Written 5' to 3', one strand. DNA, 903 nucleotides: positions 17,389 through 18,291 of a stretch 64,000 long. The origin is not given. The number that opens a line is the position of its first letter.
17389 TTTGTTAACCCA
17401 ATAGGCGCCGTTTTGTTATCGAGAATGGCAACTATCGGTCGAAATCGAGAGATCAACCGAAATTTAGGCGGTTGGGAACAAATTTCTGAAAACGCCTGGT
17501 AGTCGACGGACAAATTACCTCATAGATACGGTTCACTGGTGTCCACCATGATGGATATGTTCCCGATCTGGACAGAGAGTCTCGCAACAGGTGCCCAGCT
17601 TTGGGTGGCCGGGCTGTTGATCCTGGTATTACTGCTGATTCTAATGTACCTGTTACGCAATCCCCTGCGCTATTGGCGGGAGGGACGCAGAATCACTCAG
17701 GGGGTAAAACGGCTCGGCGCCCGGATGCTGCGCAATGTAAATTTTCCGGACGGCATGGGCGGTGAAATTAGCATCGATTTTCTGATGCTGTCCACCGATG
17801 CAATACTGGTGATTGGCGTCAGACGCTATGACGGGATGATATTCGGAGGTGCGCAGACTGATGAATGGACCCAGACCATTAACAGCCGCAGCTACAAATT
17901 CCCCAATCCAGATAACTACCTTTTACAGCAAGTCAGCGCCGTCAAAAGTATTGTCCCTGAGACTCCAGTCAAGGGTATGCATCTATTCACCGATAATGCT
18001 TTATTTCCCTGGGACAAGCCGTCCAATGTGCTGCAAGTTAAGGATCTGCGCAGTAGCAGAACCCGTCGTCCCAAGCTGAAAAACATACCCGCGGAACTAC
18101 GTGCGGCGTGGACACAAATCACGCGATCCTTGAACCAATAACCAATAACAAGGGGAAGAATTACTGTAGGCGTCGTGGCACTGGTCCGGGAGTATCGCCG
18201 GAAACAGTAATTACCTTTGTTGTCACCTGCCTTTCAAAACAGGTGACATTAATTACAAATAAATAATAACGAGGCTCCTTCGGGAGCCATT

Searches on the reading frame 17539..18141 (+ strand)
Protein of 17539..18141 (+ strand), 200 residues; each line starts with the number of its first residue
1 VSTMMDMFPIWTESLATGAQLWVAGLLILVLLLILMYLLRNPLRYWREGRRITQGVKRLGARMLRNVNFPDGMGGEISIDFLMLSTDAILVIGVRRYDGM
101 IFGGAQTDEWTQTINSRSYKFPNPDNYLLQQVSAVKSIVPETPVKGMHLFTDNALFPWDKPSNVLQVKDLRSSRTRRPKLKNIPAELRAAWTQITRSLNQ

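Call 3: search_protein_families(library=pfam, proteins=[window:17539-18141:+], max_evalue=0.1)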
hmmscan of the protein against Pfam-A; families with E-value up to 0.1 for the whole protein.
window:17539-18141:+ (200 aa): 1 family
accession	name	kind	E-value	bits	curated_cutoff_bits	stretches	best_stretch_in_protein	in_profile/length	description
PF08378.17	NERD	-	2.9e-11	44.3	22.1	1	59-150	19-110/111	Nuclease-related domain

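Call 4: search_protein_families(library=padloc, proteins=[window:17539-18141:+], max_evalue=1)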
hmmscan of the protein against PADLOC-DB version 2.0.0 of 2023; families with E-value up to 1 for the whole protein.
window:17539-18141:+ (200 aa): 1 family
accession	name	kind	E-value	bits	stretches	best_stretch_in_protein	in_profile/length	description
PDLC02512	PglW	-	0.0068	12.3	1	65-124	38-95/1403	PglW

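Call 5: search_protein_families(library=ncbifam, proteins=[window:17539-18141:+], max_evalue=0.1)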
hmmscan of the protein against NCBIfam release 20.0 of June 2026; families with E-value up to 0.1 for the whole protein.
window:17539-18141:+ (200 aa): 0 families

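Call 6: find_homologous_proteins(query=window:17539-18141:+)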
Query window:17539-18141:+ (200 aa): 198 proteins with E <= 0.001 among 2624 candidates; the best 120 are listed.
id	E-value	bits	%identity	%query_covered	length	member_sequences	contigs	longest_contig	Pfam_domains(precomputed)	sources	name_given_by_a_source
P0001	2.5e-127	440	100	99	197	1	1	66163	PF08378.18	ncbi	ncbi:MAG: nuclease-related domain-containing protein [Pseudomonadota bacterium]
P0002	3.6e-110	384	87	98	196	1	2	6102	PF08378.18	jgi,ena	-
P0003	6.4e-107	373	84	99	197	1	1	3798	PF08378.18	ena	-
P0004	4.6e-106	371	84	99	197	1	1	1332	PF08378.18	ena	-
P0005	4.1e-103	361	80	99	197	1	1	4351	PF08378.18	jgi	jgi:hypothetical protein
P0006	8.7e-103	360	80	99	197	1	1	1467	PF08378.18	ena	-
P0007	3.2e-102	358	80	98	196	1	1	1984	PF08378.18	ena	-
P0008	1.3e-100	353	80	99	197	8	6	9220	PF08378.18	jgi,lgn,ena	jgi:hypothetical protein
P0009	1.7e-100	352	80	99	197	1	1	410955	PF08378.18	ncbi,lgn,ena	-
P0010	2.4e-100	352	80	98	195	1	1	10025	PF08378.18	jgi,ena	-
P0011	3.2e-100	352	78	100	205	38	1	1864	PF08378.18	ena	-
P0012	8.1e-100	350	78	99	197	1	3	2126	PF08378.18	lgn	-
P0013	9.9e-100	350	81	98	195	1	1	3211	PF08378.18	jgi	jgi:hypothetical protein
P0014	7.0e-99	347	78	99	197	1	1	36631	PF08378.18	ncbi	ncbi:MAG: nuclease-related domain-containing protein [Pseudomonadota bacterium]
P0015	5.4e-98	344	76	100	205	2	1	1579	PF08378.18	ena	-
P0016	7.8e-98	344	78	97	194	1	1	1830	PF08378.18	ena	-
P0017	7.5e-96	337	75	99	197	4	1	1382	PF08378.18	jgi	-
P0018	9.2e-95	334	74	99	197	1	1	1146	PF08378.18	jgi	jgi:hypothetical protein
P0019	2.3e-93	329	73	100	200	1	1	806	PF08378.18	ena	-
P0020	3.2e-91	322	74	99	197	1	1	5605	PF08378.18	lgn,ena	-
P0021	4.5e-90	318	69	98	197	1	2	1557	PF08378.18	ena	-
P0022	2.2e-89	316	71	99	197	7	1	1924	PF08378.18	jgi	jgi:hypothetical protein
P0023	2.5e-89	316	71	99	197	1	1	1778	PF08378.18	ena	-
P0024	2.0e-88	313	69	100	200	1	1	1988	PF08378.18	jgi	jgi:hypothetical protein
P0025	2.7e-88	313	72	97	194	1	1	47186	PF08378.18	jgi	-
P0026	3.6e-88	312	71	98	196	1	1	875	PF08378.18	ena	-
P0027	1.3e-87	310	73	97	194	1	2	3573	PF08378.18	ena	-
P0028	3.6e-87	309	69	98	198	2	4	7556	PF08378.18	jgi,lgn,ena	jgi:hypothetical protein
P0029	6.6e-87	308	68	98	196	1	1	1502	PF08378.18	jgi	jgi:Nuclease-related domain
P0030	3.6e-86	306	70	98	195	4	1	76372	PF08378.18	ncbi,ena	-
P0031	4.0e-86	306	70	97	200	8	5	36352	PF08378.18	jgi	-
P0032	1.3e-85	304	68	99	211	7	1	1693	PF08378.18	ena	-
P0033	4.0e-85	302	68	98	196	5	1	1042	PF08378.18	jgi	jgi:hypothetical protein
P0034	4.4e-85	302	69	99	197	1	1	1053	PF08378.18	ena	-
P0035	5.8e-85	302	68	98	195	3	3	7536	PF08378.18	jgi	jgi:hypothetical protein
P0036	1.5e-84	300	66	99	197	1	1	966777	PF08378.18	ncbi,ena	-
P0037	1.6e-84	300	66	99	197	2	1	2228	PF08378.18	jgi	jgi:hypothetical protein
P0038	1.7e-84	300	68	98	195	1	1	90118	PF08378.18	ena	-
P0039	4.8e-84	299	69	97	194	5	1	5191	PF08378.18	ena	-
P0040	1.4e-83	297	65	98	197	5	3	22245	PF08378.18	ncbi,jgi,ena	-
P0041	1.5e-83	297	64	99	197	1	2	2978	PF08378.18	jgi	jgi:hypothetical protein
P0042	1.0e-82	294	67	98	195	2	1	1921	PF08378.18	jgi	jgi:hypothetical protein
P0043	1.5e-82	294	65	98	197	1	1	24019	PF08378.18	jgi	jgi:hypothetical protein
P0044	3.9e-82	292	64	99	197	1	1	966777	PF08378.18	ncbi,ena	-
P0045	4.0e-82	292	65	98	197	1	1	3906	PF08378.18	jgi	jgi:hypothetical protein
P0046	6.5e-82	292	64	99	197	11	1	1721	PF08378.18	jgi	jgi:hypothetical protein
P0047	6.8e-82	292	66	98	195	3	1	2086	PF08378.18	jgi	jgi:hypothetical protein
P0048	8.0e-82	291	66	98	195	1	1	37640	PF08378.18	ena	-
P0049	1.0e-81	291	67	98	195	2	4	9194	PF08378.18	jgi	jgi:hypothetical protein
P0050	3.2e-81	290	66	97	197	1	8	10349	PF08378.18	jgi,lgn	-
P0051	3.7e-81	289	65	98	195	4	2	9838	PF08378.18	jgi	jgi:hypothetical protein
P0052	5.6e-81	289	64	97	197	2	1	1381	PF08378.18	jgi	-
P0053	7.3e-81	288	63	99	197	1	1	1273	PF08378.18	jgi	jgi:hypothetical protein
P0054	9.7e-81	288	66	98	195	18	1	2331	PF08378.18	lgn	-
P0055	1.2e-80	288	66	98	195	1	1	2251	PF08378.18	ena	-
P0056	1.4e-80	287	66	98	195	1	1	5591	PF08378.18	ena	-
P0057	1.6e-80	287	66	97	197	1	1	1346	PF08378.18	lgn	-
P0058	2.4e-80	287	66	99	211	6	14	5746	PF08378.18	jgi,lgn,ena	jgi:hypothetical protein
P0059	2.8e-80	286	62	99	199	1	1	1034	PF08378.18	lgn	-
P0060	3.9e-80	286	64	97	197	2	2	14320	PF08378.18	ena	-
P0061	4.0e-80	286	65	98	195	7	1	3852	PF08378.18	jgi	jgi:Nuclease-related domain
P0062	4.7e-80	286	65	98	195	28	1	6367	PF08378.18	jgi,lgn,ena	-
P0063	4.8e-80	286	65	97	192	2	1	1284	PF08378.18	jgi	jgi:hypothetical protein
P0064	5.0e-80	286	68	98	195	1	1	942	PF08378.18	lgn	-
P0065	6.0e-80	285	62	100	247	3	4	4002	PF08378.18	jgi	jgi:hypothetical protein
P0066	6.0e-80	285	64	99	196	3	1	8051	PF08378.18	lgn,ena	-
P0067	8.6e-80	285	63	97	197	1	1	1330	PF08378.18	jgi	-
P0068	8.9e-80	285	63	98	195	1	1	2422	PF08378.18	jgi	jgi:Nuclease-related domain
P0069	9.8e-80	285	63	99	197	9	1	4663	PF08378.18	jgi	jgi:hypothetical protein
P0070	1.0e-79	285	65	98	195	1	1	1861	PF08378.18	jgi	-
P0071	1.1e-79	284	63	99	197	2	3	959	PF08378.18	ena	-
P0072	1.2e-79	284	65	100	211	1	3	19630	PF08378.18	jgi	jgi:hypothetical protein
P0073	1.3e-79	284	65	98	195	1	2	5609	PF08378.18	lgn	-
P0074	1.5e-79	284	65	98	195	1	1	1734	PF08378.18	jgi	jgi:hypothetical protein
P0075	1.5e-79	284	64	100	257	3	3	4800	PF08378.18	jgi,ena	jgi:hypothetical protein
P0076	1.6e-79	284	65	98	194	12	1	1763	PF08378.18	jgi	-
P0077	2.1e-79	284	63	97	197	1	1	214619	PF08378.18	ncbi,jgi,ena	jgi:Nuclease-related domain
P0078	2.2e-79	284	63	99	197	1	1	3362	PF08378.18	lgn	-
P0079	3.2e-79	283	65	98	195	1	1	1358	PF08378.18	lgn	-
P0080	5.3e-79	282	62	99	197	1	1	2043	PF08378.18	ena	-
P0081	5.7e-79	282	63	99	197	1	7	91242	PF08378.18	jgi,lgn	-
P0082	6.2e-79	282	61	99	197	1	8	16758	PF08378.18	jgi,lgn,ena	jgi:restriction system protein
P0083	7.2e-79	282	63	99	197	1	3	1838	PF08378.18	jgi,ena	jgi:hypothetical protein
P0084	7.9e-79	282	64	98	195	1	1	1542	PF08378.18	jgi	jgi:hypothetical protein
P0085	1.2e-78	281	63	98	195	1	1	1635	PF08378.18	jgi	jgi:hypothetical protein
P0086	1.2e-78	281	64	100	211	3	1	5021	PF08378.18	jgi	jgi:Nuclease-related domain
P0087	1.7e-78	281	64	98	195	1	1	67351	PF08378.18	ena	-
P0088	1.7e-78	281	65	97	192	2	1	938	PF08378.18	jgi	jgi:hypothetical protein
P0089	1.9e-78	280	63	98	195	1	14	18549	PF08378.18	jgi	jgi:hypothetical protein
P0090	2.1e-78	280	61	100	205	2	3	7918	PF08378.18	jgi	jgi:hypothetical protein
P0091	2.2e-78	280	64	98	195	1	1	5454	PF08378.18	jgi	jgi:hypothetical protein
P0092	2.5e-78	280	64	98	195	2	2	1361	PF08378.18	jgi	jgi:hypothetical protein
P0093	2.6e-78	280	63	98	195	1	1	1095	PF08378.18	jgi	-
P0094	2.6e-78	280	64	99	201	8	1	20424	PF08378.18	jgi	-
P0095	2.8e-78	280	64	98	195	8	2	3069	PF08378.18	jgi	jgi:hypothetical protein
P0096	3.8e-78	279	61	100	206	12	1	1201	PF08378.18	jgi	jgi:hypothetical protein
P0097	5.7e-78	279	63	98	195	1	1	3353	PF08378.18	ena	-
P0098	6.1e-78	279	63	99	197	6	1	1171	PF08378.18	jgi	jgi:hypothetical protein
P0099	7.3e-78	279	65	98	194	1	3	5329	PF08378.18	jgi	jgi:hypothetical protein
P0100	8.4e-78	278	63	97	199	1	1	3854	PF08378.18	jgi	jgi:hypothetical protein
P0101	9.8e-78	278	63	99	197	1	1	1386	PF08378.18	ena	-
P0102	1.0e-77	278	71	88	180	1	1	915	PF08378.18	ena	-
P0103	1.0e-77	278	66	97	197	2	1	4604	PF08378.18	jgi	-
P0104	1.2e-77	278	62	99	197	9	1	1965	PF08378.18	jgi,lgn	jgi:hypothetical protein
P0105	1.2e-77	278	63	98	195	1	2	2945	PF08378.18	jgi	jgi:hypothetical protein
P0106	1.3e-77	278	64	98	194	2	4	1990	PF08378.18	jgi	-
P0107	1.6e-77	277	65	98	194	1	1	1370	PF08378.18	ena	-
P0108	1.9e-77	277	63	99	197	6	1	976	PF08378.18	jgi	jgi:hypothetical protein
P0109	2.0e-77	277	61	99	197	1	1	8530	PF08378.18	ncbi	-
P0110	2.6e-77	277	64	98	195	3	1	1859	PF08378.18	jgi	jgi:hypothetical protein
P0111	2.9e-77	277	63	97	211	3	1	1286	PF08378.18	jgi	-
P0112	3.3e-77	276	64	96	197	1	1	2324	PF08378.18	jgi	-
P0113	3.3e-77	276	62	98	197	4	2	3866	PF08378.18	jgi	jgi:hypothetical protein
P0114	3.4e-77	276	63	99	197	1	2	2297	PF08378.18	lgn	-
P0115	3.6e-77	276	63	99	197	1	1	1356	PF08378.18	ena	-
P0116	3.9e-77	276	63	99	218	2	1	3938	PF08378.18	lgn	-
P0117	4.2e-77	276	63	98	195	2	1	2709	PF08378.18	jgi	jgi:Nuclease-related domain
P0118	5.2e-77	276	64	97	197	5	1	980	PF08378.18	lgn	-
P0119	5.4e-77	276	61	99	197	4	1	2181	PF08378.18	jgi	jgi:hypothetical protein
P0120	7.4e-77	275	59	100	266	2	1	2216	PF08378.18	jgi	jgi:hypothetical protein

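Call 8: find_encoding_contigs(protein=P0009, flank=6000, max_places=2)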
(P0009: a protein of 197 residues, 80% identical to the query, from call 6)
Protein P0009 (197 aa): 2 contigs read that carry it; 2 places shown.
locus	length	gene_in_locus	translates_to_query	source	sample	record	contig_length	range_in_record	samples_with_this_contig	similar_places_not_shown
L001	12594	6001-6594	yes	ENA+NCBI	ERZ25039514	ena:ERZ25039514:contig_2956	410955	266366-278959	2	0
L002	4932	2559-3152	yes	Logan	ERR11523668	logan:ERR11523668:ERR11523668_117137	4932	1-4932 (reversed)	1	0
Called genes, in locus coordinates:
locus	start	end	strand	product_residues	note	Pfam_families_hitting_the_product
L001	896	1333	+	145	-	PF04972:BON, PF01476:LysM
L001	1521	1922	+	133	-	-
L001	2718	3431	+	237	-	-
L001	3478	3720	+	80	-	-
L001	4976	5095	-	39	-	-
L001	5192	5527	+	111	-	PF02954:HTH_8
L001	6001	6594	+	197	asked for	PF08378:NERD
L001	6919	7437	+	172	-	-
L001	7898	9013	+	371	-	PF02353:CMAS, PF01728:FtsJ (weak), PF13489:Methyltransf_23, PF08241:Methyltransf_11, PF08242:Methyltransf_12, PF13649:Methyltransf_25, PF13847:Methyltransf_31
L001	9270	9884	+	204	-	PF01545:Cation_efflux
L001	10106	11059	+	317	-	-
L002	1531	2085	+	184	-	PF08448:PAS_4, PF13426:PAS_9 (weak), PF02954:HTH_8 (weak)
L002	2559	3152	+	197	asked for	PF08378:NERD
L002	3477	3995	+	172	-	-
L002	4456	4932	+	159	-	?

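Call 9: find_encoding_contigs(protein=P0036, flank=6000, max_places=2)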
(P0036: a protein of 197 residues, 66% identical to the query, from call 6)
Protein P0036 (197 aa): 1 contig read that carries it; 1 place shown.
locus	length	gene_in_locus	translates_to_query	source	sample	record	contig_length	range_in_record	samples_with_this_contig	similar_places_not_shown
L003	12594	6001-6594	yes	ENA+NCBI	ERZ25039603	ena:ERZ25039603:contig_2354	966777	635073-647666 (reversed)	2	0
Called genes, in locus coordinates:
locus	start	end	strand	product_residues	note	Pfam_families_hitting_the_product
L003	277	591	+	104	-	-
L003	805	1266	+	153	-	-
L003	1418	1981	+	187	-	-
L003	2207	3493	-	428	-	PF03193:RsgA_GTPase (weak), PF00350:Dynamin_N (faint), PF01926:MMR_HSR1, PF02421:FeoB_N, PF04548:AIG1, PF05128:DUF697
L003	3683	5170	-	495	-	PF03193:RsgA_GTPase (weak), PF00350:Dynamin_N (faint), PF01926:MMR_HSR1, PF02421:FeoB_N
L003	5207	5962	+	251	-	-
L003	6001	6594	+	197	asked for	PF08378:NERD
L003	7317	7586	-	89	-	PF07369:DUF1488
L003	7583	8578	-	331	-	PF01145:Band_7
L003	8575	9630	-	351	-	PF12221:HflK_N, PF01145:Band_7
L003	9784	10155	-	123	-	PF04358:DsrC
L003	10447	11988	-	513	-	PF05524:PEP-utilisers_N, PF00391:PEP-utilizers, PF02896:PEP-utilizers_C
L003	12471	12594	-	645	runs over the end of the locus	PF06165:GH94_b-supersand, PF17167:Glyco_hydro_94, PF03633:Glyco_hydro_65C (weak)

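Call 13: find_encoding_contigs(protein=P0014, flank=8000, max_places=2)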
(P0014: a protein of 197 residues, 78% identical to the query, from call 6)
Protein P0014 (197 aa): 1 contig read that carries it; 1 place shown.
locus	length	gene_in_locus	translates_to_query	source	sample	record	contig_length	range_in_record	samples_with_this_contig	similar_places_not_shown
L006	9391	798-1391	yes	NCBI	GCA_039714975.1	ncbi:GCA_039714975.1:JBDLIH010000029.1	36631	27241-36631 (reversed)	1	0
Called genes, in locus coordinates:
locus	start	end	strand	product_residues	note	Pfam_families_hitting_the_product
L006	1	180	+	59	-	?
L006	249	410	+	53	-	-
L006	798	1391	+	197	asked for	PF08378:NERD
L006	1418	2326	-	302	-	PF13442:Cytochrome_CBB3 (faint), PF00034:Cytochrom_C (weak)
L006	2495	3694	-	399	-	PF22807:TrAA12, PF07995:GSDH, PF22807:TrAA12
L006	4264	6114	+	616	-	PF00999:Na_H_Exchanger, PF02254:TrkA_N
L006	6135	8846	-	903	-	PF02470:MlaD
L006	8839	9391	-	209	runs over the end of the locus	PF04403:PqiA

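Call 14: find_encoding_contigs(protein=P0077, flank=6000, max_places=2)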
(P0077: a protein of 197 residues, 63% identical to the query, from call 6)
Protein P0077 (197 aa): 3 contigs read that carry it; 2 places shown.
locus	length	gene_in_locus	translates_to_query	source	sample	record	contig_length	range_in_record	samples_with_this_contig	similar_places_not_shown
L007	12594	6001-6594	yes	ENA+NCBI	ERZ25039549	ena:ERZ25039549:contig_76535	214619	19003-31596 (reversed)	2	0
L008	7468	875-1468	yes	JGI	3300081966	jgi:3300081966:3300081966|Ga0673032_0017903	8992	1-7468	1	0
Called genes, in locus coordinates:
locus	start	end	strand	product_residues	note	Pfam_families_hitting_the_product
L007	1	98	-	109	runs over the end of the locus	-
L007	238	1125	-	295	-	-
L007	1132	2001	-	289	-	PF09865:DUF2092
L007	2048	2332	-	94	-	-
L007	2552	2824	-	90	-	-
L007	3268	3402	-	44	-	-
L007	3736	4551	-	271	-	PF00165:HTH_AraC (faint), PF12833:HTH_18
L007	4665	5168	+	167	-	-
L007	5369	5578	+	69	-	PF07311:Dodecin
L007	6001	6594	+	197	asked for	PF08378:NERD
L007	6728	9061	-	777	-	PF00708:Acylphosphatase, PF07503:zf-HYPF, PF01300:Sua5_yciO_yrdC, PF17788:HypF_C, PF00814:TsaD (faint), PF22521:HypF_C_2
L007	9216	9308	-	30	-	-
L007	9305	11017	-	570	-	PF00551:Formyl_trans_N (weak), PF02911:Formyl_trans_C, PF00378:ECH_1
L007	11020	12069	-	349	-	PF00586:AIRS, PF02769:AIRS_C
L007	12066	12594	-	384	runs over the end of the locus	PF01924:HypD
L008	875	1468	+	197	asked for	PF08378:NERD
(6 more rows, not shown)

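Call 28: search_solved_structures(query=A1, max_evalue=10, show_alignments=4)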
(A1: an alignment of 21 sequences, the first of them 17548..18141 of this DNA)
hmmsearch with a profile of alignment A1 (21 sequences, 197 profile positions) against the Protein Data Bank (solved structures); distinct sequences matched with E-value up to 10: 3.
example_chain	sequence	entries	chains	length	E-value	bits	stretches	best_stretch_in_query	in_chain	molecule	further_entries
6kl9_B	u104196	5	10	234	0.77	12.5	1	96-164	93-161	AcrVA4 | AcrVA1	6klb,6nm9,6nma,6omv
6p7m_C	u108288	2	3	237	0.78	12.5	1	96-164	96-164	anti-CRISPR VA4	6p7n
9iey_A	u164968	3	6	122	1.5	11.6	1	150-192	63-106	Ferredoxin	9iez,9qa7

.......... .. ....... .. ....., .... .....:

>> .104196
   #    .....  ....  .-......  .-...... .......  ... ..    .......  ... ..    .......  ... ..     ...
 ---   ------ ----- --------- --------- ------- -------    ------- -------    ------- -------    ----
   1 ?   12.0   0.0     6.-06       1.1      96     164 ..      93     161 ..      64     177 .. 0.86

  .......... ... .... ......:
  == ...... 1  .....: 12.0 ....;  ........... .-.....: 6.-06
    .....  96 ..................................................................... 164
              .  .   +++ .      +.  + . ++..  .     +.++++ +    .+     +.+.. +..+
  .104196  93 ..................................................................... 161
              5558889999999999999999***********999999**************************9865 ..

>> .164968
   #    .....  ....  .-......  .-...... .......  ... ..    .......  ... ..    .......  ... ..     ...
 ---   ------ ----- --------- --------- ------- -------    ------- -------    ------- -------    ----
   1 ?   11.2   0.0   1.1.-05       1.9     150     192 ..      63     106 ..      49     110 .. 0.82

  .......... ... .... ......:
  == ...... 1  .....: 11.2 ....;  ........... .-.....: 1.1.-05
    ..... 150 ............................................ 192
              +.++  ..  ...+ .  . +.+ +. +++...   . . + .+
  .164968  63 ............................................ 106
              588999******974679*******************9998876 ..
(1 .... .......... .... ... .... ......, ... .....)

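Call 29: search_dna_similar(query=window:17548-18141:+, collection=plasmids, mode=protein, max_evalue=0.01, max_rows=25)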
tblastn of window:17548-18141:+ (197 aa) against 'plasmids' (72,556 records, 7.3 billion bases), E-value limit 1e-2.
Records with a match: 314; places in all: 320; records where one place covers at least 80% of the query: 0.
Best place of each record, by identity: <60% 314.
By first word of the organism name: Bacillus 257; Vibrio 20; Pseudomonas 7; Aeromonas 7; Photobacterium 4; Enterobacter 2; Citrobacter 2; Lichenicola 1; Methylomonas 1; Methylorubrum 1; and 12 more.
By predicted mobility (MOB-suite, as given by PLSDB): non-mobilizable 177; conjugative 136; mobilizable 1.
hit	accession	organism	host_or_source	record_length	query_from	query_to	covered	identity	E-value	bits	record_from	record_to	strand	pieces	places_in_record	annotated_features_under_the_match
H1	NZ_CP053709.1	Lichenicola cladoniae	Cladonia borealis,cell culture,lichen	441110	49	195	75%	26.5%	9e-4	47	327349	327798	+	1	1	nuclease-related domain-containing protein | helix-turn-helix transcriptional regulator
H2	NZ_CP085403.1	Bacillus anthracis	single cell,soil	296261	43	194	77%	23.8%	7e-5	50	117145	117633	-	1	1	nuclease-related domain-containing protein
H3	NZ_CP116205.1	Bacillus paranthracis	rice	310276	43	194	77%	23.8%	7e-5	50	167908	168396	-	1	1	nuclease-related domain-containing protein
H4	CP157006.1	Methylomonas sp. AM2-LC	-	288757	72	191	61%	29.6%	2e-5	51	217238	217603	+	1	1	record has no annotation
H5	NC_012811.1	Methylorubrum extorquens AM1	-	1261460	72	194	62%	27.8%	3e-6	54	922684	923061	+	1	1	none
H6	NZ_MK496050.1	Pseudomonas sp.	-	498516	59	163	53%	32.1%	2e-5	51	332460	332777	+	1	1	nuclease-related domain-containing protein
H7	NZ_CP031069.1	Bacillus sp. JAS24-2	cell culture,soil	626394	45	194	76%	22.2%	2e-4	49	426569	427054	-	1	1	nuclease-related domain-containing protein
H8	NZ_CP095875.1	Bacillus sp. PGP15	-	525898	47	196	76%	21.9%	2e-4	49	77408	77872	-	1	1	nuclease-related domain-containing protein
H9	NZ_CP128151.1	Bacillus albus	bacterial isolate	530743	47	196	76%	21.9%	2e-4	49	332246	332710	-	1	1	nuclease-related domain-containing protein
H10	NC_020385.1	Bacillus thuringiensis serovar thuringiensis str. IS5056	-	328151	47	194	75%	22.2%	1e-4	49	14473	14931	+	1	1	nuclease-related domain-containing protein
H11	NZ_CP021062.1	Bacillus thuringiensis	Environment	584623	47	194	75%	22.2%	1e-4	49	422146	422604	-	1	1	nuclease-related domain-containing protein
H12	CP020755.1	Bacillus thuringiensis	Single cell,Tissue, animal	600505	47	194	75%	22.2%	1e-4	49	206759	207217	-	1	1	hypothetical protein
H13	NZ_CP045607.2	Bacillus cereus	Whole organism,soil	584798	47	193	75%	22.4%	3e-4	48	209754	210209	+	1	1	nuclease-related domain-containing protein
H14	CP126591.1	Bacillus bombysepticus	bacterial isolate,warm, humid forested ...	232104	47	194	75%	22.1%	5e-3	44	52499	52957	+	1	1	nuclease-related domain-containing protein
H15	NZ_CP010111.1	Bacillus thuringiensis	soil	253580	45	194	76%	21.8%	1e-3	46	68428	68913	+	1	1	nuclease-related domain-containing protein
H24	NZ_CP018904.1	Bacillus anthracis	Cow,bacterial culture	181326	43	194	77%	21.3%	2e-3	46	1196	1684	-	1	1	nuclease-related domain-containing protein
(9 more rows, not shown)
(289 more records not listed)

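Call 30: search_dna_similar(query=window:17548-18141:+, collection=phages, mode=protein, max_evalue=0.01, max_rows=15)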
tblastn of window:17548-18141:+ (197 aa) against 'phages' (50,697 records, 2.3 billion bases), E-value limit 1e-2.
No match.

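Call 31: get_annotated_region(hit=H24, flank=1000)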
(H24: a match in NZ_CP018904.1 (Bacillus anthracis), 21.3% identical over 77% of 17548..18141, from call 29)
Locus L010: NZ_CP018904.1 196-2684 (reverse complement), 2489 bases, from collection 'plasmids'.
description: Bacillus anthracis strain Tyrol 4675 plasmid pXO1, complete sequence
organism: Bacillus anthracis (NCBI taxid 1392)
taxonomy: Bacteria; Bacillota; Bacilli; Bacillales; Bacillaceae; Bacillus; Bacillus anthracis
host: -; source: Cow,bacterial culture; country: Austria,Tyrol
typing (MOB-suite, as given by PLSDB): conjugative; replicon rep_cluster_125; relaxase MOBP; mating-pair formation MPF_T
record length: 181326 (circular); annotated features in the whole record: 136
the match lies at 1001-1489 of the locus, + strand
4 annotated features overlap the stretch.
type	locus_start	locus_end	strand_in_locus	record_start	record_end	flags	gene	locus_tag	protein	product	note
CDS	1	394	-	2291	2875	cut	-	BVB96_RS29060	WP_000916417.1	hypothetical protein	-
CDS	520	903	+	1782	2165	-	-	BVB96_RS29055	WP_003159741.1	hypothetical protein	-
CDS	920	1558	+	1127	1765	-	-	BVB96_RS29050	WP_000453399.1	nuclease-related domain-containing protein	-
CDS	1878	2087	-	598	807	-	-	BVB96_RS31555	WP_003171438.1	hypothetical protein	-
